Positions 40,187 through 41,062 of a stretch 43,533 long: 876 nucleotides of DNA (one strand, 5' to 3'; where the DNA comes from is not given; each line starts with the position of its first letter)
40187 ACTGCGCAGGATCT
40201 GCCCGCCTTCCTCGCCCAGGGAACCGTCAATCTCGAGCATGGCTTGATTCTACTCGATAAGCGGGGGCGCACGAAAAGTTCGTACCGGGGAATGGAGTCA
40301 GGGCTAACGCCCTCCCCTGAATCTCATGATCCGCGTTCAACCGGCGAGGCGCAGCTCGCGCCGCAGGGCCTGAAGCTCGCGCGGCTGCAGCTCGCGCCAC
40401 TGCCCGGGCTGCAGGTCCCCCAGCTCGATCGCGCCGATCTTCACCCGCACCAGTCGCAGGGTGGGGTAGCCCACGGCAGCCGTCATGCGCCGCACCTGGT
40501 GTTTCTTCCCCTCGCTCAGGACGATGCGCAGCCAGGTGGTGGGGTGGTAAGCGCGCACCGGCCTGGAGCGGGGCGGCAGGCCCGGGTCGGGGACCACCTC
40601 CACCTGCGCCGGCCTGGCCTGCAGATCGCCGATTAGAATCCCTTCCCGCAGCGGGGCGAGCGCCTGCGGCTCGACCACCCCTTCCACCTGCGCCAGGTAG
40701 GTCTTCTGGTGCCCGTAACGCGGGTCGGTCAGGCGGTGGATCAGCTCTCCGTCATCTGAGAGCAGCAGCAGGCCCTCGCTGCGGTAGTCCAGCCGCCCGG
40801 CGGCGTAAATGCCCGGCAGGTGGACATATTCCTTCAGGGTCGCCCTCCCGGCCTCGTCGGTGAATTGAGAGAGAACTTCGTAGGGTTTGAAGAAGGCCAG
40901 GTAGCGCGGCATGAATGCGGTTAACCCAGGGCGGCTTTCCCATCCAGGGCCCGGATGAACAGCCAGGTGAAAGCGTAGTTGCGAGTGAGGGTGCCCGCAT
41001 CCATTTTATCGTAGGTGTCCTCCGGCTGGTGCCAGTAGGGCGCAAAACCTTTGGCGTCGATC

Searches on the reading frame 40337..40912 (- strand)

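Call 65: search_protein_families(library=pfam, proteins=[window:40337-40912:-], max_evalue=0.00001)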
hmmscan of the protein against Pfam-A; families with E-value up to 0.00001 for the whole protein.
window:40337-40912:- (191 aa): 1 family
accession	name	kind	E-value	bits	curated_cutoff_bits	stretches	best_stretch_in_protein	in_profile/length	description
PF00849.27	PseudoU_synth_2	-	8.2e-19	68.8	26.8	1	4-146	2-152/152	RNA pseudouridylate synthase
